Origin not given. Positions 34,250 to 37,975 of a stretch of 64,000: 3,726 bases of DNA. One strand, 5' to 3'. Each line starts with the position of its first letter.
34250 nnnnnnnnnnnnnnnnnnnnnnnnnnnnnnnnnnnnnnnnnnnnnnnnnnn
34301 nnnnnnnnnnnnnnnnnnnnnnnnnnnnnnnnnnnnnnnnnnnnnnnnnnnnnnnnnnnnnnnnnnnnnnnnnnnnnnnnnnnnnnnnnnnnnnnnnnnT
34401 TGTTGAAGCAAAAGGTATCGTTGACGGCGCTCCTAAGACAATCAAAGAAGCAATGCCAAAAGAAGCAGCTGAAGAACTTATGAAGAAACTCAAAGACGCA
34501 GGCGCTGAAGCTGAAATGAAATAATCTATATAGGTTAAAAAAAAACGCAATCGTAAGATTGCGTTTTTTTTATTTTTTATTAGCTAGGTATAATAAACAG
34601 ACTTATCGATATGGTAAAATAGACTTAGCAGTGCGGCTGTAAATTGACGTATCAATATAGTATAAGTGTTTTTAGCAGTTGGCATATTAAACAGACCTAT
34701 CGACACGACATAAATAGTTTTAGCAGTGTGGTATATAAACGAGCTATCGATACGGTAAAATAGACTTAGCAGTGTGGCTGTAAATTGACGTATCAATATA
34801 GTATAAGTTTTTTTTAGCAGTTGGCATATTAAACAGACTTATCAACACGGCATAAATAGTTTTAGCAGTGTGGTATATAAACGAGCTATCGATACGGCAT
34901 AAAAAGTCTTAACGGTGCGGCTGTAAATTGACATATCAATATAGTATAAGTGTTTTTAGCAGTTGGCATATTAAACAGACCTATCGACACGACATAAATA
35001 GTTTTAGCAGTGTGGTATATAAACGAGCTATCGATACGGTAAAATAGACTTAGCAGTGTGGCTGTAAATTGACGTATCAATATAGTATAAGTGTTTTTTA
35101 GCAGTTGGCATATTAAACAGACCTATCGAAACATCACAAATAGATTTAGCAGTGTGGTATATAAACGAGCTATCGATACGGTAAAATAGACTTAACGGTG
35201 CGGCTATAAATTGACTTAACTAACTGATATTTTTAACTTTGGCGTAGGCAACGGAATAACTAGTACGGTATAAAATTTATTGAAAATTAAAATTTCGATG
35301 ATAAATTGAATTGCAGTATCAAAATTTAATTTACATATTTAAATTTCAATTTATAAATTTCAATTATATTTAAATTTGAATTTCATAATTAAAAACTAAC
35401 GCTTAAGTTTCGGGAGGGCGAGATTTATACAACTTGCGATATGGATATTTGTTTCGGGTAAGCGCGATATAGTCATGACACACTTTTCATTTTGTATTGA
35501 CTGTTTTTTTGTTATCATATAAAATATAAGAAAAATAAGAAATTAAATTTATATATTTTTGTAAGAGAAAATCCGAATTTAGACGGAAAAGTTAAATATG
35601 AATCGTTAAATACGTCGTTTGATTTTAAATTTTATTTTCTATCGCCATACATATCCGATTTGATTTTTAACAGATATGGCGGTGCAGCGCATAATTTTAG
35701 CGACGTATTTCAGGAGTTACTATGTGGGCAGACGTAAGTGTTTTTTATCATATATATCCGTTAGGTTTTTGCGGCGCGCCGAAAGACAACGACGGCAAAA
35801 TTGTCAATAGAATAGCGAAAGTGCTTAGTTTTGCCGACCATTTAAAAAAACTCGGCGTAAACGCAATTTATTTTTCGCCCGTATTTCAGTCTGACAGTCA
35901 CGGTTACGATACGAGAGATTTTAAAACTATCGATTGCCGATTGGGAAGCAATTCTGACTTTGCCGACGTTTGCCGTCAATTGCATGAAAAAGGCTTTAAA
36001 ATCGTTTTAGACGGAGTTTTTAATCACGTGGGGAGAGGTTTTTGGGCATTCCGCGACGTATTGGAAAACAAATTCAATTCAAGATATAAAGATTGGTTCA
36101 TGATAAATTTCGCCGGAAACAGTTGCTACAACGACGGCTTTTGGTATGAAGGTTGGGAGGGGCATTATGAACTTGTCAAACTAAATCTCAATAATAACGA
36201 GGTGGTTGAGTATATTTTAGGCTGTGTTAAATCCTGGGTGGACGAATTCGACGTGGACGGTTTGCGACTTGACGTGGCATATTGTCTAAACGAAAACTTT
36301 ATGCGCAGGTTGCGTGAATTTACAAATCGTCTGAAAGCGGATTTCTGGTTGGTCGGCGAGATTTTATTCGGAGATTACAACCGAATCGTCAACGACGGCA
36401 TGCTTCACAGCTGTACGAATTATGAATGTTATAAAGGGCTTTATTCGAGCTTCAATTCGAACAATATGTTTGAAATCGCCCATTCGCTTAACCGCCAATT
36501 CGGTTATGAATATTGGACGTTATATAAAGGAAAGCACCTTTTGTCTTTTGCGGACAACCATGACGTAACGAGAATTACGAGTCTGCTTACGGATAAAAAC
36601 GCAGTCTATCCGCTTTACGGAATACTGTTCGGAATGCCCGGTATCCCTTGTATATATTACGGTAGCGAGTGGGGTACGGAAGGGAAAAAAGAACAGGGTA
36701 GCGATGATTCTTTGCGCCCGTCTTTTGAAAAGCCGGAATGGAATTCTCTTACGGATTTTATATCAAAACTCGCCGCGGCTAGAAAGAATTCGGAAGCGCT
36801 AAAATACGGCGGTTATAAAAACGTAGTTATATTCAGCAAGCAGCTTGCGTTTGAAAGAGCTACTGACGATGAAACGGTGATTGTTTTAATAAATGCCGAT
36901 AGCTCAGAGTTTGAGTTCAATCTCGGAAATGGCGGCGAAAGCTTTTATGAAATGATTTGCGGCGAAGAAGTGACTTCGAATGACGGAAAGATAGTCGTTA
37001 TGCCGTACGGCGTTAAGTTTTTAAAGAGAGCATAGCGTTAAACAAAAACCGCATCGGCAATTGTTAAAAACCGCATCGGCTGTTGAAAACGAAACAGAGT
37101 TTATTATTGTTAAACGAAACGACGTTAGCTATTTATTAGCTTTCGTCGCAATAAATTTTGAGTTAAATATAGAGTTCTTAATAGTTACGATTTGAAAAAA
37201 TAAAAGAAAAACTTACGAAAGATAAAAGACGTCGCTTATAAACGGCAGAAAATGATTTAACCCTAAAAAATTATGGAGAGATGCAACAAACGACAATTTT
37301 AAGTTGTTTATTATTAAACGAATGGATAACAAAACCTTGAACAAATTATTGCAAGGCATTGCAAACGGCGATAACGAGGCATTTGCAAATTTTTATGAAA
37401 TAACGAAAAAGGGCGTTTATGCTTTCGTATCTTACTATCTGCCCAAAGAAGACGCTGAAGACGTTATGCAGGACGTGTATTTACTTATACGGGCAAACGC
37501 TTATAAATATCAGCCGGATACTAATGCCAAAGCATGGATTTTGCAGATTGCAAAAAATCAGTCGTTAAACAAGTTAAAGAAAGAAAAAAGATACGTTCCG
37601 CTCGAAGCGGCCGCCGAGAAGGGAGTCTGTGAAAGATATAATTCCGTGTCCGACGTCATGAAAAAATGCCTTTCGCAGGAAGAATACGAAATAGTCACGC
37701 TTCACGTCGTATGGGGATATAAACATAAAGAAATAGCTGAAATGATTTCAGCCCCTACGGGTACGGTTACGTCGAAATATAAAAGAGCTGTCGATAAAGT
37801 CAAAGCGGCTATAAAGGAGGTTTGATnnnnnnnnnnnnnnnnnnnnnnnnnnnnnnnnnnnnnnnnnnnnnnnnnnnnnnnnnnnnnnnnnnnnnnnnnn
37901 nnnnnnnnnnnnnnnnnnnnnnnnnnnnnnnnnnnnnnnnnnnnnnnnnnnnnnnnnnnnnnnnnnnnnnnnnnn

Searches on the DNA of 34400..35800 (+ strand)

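Call 20: search_dna_similar(query=window:34587-35225:+, collection=plasmids, mode=distant, max_evalue=0.01)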
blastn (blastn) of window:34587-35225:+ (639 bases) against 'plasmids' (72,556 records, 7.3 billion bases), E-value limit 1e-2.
No match.

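Call 21: search_dna_similar(query=window:34587-35225:+, collection=phages, mode=distant, max_evalue=0.01)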
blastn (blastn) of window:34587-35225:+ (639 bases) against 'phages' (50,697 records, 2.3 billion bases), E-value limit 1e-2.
No match.

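Call 61: search_rna_families(source=window, start=34400, end=35800, threshold=evalue, max_evalue=1)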
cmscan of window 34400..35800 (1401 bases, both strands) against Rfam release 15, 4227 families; matches with E-value up to 1: 14.
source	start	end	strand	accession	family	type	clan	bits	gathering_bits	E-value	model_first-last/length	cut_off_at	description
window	34535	34655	-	RF01606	plasmodium_snoR31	Gene; snRNA; snoRNA; HACA-box;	-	32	60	0.041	1-145/145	no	small nucleolar RNA snoR31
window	34538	34612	-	RF02057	STnc40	Gene; sRNA;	-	31.7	45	0.003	1-70/70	no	Salmonella enterica sRNA STnc40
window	34529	34635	-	RF00121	MicC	Gene; sRNA;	-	29.3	90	0.065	1-123/123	no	MicC RNA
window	34524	34582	+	RF02362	Yfr10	Gene; sRNA;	-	28.3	43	0.095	1-78/78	no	Cyanobacterial functional RNA 10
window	34534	34601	-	RF02074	STnc240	Gene; sRNA;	-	28.2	55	0.11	1-77/77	no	Enterobacterial sRNA STnc240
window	34515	34574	+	RF02064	STnc370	Gene; sRNA;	-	27.3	54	0.44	1-71/71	no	Enterobacterial sRNA STnc370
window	34511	34575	+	RF02063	STnc350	Gene; sRNA;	-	26.1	60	0.031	1-68/68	no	Salmonella enterica sRNA STnc350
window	34470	34588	-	RF00616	LhrC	Gene; sRNA;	CL00114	24.6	110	0.49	1-111/111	no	Listeria LhrC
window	34480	34580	-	RF01808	MicX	Gene; sRNA;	-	24.3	75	0.007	1-194/194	no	MicX Vibrio cholerae sRNA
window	34536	34593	-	RF00506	Thr_leader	Cis-reg; leader;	-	22.1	55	0.21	1-118/118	no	Threonine operon leader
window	34513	34569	+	RF02427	SpF10_sRNA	Gene; sRNA;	-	21.5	60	0.36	1-57/57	no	Streptococcus sRNA SpF10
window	34498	34569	+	RF02057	STnc40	Gene; sRNA;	-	21.1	45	0.99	1-70/70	no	Salmonella enterica sRNA STnc40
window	34457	34578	+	RF00558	L20_leader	Cis-reg; leader;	-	21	58.7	0.28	1-127/127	no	Ribosomal protein L20 leader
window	34532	34580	+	RF01808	MicX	Gene; sRNA;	-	20.7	75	0.063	1-194/194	no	MicX Vibrio cholerae sRNA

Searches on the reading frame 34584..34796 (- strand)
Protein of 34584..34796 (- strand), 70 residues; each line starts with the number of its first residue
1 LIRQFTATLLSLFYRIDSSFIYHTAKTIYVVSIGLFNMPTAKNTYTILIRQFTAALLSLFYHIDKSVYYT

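Call 62: search_protein_families(library=pfam, proteins=[window:34584-34796:-], max_evalue=1)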
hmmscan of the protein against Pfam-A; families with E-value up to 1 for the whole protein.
window:34584-34796:- (70 aa): 2 families
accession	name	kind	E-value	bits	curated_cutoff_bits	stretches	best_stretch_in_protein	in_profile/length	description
PF14096.11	DUF4274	-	0.012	16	27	1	6-32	33-59/76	Domain of unknown function (DUF4274)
PF00812.23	Ephrin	-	0.12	12.8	25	1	35-69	76-110/140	Ephrin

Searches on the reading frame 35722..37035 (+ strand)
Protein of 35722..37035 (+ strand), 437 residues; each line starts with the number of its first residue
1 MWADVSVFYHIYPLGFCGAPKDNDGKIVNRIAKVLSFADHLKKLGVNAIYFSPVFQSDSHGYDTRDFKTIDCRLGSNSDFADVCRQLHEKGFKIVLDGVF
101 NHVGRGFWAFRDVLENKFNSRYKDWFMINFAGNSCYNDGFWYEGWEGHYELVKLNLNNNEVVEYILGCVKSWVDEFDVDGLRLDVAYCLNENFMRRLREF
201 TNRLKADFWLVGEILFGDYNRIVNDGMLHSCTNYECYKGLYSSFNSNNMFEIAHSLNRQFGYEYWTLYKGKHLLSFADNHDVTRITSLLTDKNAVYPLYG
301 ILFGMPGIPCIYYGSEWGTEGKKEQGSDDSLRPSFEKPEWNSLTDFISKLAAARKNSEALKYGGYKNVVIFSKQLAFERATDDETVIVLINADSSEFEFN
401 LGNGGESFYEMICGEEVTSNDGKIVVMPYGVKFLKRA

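Call 7: search_protein_families(library=pfam, proteins=[window:35722-37035:+])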
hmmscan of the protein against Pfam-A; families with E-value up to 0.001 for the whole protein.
window:35722-37035:+ (437 aa): 2 families
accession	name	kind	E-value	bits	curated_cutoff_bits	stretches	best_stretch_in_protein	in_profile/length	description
PF00128.31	Alpha-amylase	-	4.4e-47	161.8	22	1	11-329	2-369/446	Alpha amylase, catalytic domain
PF16657.11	Malt_amylase_C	-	2e-06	28.2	27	1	373-431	12-73/75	Maltogenic Amylase, C-terminal domain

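Call 12: find_encoding_contigs(protein=window:35722-37035:+, flank=4000, max_places=10)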
Protein window:35722-37035:+ (437 aa): 7 contigs read that carry it; 6 places shown.
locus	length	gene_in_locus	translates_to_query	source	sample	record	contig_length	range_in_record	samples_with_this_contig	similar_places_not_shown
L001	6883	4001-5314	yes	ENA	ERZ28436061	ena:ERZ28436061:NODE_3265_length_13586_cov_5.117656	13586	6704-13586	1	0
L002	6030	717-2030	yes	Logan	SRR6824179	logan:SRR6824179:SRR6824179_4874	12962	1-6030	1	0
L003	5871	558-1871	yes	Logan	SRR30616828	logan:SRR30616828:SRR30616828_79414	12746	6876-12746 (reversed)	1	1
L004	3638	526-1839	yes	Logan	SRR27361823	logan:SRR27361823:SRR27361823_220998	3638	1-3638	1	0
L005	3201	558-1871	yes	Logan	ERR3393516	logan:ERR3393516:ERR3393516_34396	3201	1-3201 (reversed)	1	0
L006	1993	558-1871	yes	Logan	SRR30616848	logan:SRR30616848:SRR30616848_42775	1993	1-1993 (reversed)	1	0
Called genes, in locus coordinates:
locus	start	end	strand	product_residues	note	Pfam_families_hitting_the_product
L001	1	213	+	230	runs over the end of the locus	-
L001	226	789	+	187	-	PF02357:NusG, PF23284:KOW2_Spt5 (weak)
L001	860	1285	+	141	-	PF03946:Ribosomal_L11_N, PF00298:Ribosomal_L11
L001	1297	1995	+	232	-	PF00687:Ribosomal_L1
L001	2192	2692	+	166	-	PF00466:Ribosomal_L10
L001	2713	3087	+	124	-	PF16320:Ribosomal_L12_N, PF00542:Ribosomal_L12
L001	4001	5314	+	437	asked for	PF00128:Alpha-amylase, PF16657:Malt_amylase_C (weak)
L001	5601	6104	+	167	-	PF04542:Sigma70_r2, PF08281:Sigma70_r4_2 (weak)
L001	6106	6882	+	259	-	?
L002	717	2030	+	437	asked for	PF00128:Alpha-amylase, PF16657:Malt_amylase_C (weak)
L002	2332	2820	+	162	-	PF04542:Sigma70_r2, PF04545:Sigma70_r4 (faint), PF08281:Sigma70_r4_2 (weak)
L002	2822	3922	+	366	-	PF23750:RsgI_M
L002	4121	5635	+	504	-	PF23750:RsgI_M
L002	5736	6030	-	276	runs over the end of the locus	PF00849:PseudoU_synth_2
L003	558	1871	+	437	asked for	PF00128:Alpha-amylase, PF16657:Malt_amylase_C (weak)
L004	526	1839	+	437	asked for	PF00128:Alpha-amylase, PF16657:Malt_amylase_C (weak)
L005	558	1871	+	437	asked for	PF00128:Alpha-amylase, PF16657:Malt_amylase_C (weak)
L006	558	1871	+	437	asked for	PF00128:Alpha-amylase, PF16657:Malt_amylase_C (weak)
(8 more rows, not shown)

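Call 24: find_homologous_proteins(query=window:35722-37035:+, max_evalue=1e-50)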
Query window:35722-37035:+ (437 aa): 8000 proteins with E <= 1e-50 among 8000 candidates; the best 120 are listed.
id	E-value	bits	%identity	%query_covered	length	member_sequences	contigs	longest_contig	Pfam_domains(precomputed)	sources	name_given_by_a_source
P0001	0.0e+0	1032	100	100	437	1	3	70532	PF00128.32,PF16657.12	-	-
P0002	1.6e-257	873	84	100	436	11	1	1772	PF00128.32,PF16657.12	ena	-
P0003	2.9e-257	872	84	100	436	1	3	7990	PF00128.32,PF16657.12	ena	-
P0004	1.6e-212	724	70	100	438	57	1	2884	PF00128.32,PF16657.12,PF23915.2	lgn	-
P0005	6.1e-199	679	66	100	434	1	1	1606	PF00128.32,PF16657.12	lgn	-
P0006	1.8e-198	678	65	100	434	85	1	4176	PF00128.32,PF16657.12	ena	-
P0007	2.7e-198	677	65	100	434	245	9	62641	PF00128.32,PF16657.12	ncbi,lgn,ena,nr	ncbi:MAG TPA: alpha-glucosidase C-terminal domain-containing protein [Candidatus Ruminococcus gallis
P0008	6.6e-197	673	64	100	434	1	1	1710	PF00128.32,PF16657.12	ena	-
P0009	1.2e-195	669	64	100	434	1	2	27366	PF00128.32,PF16657.12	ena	-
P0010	1.3e-195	668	64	100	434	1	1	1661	PF00128.32,PF16657.12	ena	-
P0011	1.9e-195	668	64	100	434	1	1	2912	PF00128.32,PF16657.12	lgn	-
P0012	2.6e-195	667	63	100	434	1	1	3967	PF00128.32,PF16657.12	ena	-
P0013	3.3e-195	667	64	100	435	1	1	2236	PF00128.32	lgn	-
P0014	3.4e-195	667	63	100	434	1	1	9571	PF00128.32,PF16657.12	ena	-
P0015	4.1e-195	667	66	100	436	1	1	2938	PF00128.32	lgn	-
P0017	4.5e-195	667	66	100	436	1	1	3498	PF00128.32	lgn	-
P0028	8.2e-195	666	65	100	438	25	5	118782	PF00128.32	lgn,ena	-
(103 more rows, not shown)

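Call 25: find_encoding_contigs(protein=P0003, flank=6000, max_places=6)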
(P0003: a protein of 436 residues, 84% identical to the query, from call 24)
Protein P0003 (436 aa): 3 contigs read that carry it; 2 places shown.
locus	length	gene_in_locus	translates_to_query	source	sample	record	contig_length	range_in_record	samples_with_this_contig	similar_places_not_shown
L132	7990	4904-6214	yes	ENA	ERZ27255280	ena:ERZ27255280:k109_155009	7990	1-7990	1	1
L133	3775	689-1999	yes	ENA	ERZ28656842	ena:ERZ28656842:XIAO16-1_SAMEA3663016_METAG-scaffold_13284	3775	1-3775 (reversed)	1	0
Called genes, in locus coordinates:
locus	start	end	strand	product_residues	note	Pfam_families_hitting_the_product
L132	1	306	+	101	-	?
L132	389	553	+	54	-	PF00471:Ribosomal_L33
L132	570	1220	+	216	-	PF00584:SecE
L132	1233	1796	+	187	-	PF02357:NusG, PF23284:KOW2_Spt5 (weak)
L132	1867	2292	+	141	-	PF03946:Ribosomal_L11_N, PF00298:Ribosomal_L11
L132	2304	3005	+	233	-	PF00687:Ribosomal_L1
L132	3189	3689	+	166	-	PF00466:Ribosomal_L10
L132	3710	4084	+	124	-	PF16320:Ribosomal_L12_N, PF00542:Ribosomal_L12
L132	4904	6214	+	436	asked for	PF00128:Alpha-amylase, PF16657:Malt_amylase_C (faint)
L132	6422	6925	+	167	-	PF04542:Sigma70_r2, PF04545:Sigma70_r4 (faint), PF08281:Sigma70_r4_2 (faint)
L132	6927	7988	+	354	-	?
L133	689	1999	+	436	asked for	PF00128:Alpha-amylase, PF16657:Malt_amylase_C (faint)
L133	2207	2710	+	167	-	PF04542:Sigma70_r2, PF04545:Sigma70_r4 (faint), PF08281:Sigma70_r4_2 (faint)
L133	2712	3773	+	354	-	?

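Call 26: find_encoding_contigs(protein=P0004, flank=6000, max_places=6)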
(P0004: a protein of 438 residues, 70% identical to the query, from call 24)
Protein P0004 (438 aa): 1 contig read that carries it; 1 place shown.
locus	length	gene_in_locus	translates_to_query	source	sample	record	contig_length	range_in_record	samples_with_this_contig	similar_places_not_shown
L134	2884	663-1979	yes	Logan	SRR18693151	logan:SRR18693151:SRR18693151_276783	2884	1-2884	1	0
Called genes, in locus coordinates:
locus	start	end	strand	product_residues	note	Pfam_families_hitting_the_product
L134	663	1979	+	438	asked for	PF00128:Alpha-amylase, PF16657:Malt_amylase_C, PF23915:SusG_C (weak)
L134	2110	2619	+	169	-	PF04542:Sigma70_r2, PF04545:Sigma70_r4 (weak)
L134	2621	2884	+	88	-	?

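Call 43: find_encoding_contigs(protein=P0028, flank=4000, max_places=4)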
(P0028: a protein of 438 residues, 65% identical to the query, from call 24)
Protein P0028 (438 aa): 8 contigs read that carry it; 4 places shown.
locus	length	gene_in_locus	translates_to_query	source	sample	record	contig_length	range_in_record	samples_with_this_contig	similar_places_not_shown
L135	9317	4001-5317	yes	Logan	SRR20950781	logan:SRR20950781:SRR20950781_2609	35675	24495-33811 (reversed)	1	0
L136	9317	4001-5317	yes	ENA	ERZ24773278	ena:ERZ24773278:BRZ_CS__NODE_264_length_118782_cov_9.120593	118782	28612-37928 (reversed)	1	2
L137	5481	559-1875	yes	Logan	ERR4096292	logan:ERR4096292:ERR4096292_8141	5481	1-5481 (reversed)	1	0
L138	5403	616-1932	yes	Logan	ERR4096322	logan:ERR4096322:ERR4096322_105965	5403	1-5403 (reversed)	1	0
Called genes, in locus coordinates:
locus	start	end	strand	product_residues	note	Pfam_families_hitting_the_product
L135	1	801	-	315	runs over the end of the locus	PF01244:Peptidase_M19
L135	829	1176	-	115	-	PF08378:NERD (weak), PF02021:UPF0102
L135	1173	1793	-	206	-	PF01351:RNase_HII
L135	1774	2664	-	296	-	PF03193:RsgA_GTPase (weak), PF02421:FeoB_N (weak), PF01926:MMR_HSR1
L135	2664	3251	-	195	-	PF10502:Peptidase_S26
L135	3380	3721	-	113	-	PF01245:Ribosomal_L19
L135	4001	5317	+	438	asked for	PF00128:Alpha-amylase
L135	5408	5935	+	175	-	PF02659:Mntp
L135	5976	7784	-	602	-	PF01336:tRNA_anti-codon, PF00152:tRNA-synt_2, PF02938:GAD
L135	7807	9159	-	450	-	PF13393:tRNA-synt_His, PF00587:tRNA-synt_2b (weak), PF03129:HGTP_anticodon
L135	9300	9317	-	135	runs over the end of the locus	PF02142:MGS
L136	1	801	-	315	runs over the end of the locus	PF01244:Peptidase_M19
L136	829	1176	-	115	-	PF08378:NERD (weak), PF02021:UPF0102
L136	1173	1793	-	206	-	PF01351:RNase_HII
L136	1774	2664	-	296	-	PF03193:RsgA_GTPase (weak), PF02421:FeoB_N (weak), PF01926:MMR_HSR1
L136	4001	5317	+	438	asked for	PF00128:Alpha-amylase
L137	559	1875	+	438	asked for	PF00128:Alpha-amylase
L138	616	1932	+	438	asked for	PF00128:Alpha-amylase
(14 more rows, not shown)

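Call 44: find_encoding_contigs(protein=P0017, flank=4000, max_places=4)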
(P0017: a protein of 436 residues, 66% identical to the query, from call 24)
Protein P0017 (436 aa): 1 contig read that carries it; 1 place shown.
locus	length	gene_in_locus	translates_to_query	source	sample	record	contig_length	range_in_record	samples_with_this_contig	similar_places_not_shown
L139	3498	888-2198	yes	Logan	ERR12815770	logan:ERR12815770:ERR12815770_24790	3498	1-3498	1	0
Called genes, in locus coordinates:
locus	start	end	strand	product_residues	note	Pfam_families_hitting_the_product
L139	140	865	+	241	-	PF08279:HTH_11 (faint), PF12844:HTH_19 (weak), PF13443:HTH_26, PF13560:HTH_31, PF01381:HTH_3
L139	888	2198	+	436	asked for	PF00128:Alpha-amylase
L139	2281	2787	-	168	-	PF01613:Flavin_Reduct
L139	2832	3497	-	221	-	?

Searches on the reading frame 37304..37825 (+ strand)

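Call 7: search_protein_families(library=pfam, proteins=[window:37304-37825:+])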
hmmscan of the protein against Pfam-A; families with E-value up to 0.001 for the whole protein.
window:37304-37825:+ (173 aa): 3 families
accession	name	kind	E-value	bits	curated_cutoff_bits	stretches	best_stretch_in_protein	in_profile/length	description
PF04542.20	Sigma70_r2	-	1.1e-09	38.4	24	1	32-96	3-70/71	Sigma-70 region 2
PF08281.18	Sigma70_r4_2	-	9.4e-07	28.8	25.7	1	123-165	11-53/54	Sigma-70, region 4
PF04545.22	Sigma70_r4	-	2.7e-05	24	24.1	1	122-167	4-49/50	Sigma-70, region 4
